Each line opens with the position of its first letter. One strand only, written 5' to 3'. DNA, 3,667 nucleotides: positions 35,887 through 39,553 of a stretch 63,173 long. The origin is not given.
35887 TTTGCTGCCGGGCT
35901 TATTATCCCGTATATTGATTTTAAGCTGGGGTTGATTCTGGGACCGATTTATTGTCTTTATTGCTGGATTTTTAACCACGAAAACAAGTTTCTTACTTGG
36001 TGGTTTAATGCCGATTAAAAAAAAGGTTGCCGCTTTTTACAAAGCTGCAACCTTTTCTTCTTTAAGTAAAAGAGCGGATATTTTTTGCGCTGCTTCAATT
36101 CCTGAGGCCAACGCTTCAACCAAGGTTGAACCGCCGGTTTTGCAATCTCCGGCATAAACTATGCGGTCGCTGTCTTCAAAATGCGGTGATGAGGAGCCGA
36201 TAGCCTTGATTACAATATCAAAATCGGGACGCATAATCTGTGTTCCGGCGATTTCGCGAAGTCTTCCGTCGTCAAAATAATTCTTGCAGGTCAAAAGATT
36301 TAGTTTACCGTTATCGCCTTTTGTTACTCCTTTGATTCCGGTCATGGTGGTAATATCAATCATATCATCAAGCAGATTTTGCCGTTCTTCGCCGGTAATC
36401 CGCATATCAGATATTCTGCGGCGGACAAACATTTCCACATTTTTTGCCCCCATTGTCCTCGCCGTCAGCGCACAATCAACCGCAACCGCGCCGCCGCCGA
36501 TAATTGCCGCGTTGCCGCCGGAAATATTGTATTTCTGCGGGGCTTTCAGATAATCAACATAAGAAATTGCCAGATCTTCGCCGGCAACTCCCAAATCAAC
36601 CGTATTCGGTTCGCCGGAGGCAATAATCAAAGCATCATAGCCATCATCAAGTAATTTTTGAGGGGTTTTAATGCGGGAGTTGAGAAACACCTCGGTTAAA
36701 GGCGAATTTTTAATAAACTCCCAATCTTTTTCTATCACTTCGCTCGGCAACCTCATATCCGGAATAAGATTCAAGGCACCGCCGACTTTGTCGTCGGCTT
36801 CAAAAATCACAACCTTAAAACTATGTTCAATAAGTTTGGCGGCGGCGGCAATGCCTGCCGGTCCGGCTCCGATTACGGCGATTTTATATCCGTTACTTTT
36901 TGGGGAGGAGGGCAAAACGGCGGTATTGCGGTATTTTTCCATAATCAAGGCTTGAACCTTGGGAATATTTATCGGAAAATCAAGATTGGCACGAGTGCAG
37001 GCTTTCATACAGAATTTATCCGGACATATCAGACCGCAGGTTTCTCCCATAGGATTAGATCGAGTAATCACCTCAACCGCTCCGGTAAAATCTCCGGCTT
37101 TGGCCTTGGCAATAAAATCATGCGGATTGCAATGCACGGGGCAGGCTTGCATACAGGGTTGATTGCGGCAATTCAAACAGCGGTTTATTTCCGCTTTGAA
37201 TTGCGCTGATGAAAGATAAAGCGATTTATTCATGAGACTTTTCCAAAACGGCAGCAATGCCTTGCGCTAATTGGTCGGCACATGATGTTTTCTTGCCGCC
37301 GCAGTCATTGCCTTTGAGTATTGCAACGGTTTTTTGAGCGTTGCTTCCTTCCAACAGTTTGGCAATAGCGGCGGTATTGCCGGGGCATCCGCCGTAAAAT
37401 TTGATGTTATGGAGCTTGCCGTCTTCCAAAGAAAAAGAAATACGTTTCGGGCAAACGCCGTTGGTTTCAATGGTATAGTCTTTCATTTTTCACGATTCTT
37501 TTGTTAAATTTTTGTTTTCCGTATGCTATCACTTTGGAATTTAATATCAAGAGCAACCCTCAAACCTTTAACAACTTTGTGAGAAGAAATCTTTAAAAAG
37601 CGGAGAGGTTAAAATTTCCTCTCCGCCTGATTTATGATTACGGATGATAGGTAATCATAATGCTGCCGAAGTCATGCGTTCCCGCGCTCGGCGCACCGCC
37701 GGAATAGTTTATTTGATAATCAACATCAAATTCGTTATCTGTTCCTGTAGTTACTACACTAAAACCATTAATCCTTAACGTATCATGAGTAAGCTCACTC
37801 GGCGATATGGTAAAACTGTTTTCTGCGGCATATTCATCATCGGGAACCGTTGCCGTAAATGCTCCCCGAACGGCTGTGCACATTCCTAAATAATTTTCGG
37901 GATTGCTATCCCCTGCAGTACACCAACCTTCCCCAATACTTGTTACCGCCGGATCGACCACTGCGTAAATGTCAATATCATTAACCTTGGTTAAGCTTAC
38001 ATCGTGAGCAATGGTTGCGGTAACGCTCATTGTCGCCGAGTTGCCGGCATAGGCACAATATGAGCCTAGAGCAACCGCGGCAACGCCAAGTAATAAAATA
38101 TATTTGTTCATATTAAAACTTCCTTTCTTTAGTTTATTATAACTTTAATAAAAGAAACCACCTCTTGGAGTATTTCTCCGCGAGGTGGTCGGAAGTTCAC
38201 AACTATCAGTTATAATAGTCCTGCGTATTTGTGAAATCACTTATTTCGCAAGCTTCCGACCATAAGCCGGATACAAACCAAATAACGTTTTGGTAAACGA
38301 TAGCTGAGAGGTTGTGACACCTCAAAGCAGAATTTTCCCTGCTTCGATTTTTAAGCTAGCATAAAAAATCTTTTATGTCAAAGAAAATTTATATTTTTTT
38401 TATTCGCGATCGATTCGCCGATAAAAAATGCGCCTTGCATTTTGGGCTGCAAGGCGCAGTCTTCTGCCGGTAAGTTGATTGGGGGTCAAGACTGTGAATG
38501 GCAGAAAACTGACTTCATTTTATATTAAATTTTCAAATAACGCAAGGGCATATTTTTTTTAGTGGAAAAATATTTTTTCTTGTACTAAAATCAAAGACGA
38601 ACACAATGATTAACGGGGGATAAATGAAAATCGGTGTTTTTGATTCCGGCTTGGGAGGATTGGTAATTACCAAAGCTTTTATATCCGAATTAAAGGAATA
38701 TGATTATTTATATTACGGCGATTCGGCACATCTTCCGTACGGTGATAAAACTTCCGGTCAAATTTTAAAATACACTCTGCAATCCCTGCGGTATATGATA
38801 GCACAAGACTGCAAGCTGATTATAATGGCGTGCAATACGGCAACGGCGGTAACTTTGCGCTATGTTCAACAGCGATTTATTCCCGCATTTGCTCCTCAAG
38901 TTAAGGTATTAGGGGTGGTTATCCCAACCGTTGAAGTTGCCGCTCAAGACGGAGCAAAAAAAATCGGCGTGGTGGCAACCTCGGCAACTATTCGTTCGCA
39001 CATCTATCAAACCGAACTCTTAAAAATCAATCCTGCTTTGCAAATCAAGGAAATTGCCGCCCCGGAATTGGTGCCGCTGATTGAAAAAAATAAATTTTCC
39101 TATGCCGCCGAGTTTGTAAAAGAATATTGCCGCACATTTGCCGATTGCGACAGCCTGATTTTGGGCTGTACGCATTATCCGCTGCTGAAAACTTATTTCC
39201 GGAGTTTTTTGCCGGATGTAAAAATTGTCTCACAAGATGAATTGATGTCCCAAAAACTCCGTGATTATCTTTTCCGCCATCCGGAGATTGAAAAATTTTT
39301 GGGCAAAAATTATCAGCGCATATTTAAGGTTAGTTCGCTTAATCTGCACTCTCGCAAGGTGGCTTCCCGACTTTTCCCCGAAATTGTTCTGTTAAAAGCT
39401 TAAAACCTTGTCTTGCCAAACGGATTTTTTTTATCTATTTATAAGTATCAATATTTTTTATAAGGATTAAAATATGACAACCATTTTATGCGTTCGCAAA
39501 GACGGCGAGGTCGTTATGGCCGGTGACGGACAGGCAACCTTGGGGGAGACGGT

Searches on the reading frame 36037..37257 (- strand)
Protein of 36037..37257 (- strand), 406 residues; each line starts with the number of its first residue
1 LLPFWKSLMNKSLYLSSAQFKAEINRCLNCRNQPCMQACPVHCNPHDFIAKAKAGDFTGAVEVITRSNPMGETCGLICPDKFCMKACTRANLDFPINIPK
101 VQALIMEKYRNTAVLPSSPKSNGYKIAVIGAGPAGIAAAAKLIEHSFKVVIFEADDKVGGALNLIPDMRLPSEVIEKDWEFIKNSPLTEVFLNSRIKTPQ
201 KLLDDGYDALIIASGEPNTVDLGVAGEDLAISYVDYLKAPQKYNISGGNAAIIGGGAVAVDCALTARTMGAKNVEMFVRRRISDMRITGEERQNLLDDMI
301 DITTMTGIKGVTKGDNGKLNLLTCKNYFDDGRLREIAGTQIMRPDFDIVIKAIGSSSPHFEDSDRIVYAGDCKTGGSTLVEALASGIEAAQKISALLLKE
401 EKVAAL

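Call 74: search_protein_families(library=pfam, max_evalue=0.00001, proteins=[window:36037-37257:-])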
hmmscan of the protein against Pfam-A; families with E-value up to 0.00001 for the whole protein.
window:36037-37257:- (406 aa): 6 families
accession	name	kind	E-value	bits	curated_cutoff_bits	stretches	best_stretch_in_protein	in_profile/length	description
PF14691.11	Fer4_20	-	5.4e-23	81.4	25.8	1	13-111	10-110/113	Dihydroprymidine dehydrogenase domain II, 4Fe-4S cluster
PF07992.20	Pyr_redox_2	-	3.9e-20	72.9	26.1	1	124-322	1-220/291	Pyridine nucleotide-disulphide oxidoreductase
PF13738.12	Pyr_redox_3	-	4.6e-10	39.7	30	0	209-281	127-197/305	Pyridine nucleotide-disulphide oxidoreductase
PF00070.33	Pyr_redox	-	1e-08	36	22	0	250-322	2-77/82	Pyridine nucleotide-disulphide oxidoreductase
PF13450.12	NAD_binding_8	-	1.2e-08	35.5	21.9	1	128-162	1-35/68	NAD(P)-binding Rossmann-like domain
PF01593.30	Amino_oxidase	-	3e-06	27.2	19.8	0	134-168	2-36/443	Flavin containing amine oxidoreductase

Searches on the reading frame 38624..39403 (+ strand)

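Call 74: search_protein_families(library=pfam, max_evalue=0.00001, proteins=[window:38624-39403:+])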
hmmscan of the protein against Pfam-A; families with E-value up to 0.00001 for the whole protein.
window:38624-39403:+ (259 aa): 1 family
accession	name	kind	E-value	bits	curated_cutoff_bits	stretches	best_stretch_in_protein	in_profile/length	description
PF01177.27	Asp_Glu_race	-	1.4e-13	51.5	31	1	50-189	55-189/211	Asp/Glu/Hydantoin racemase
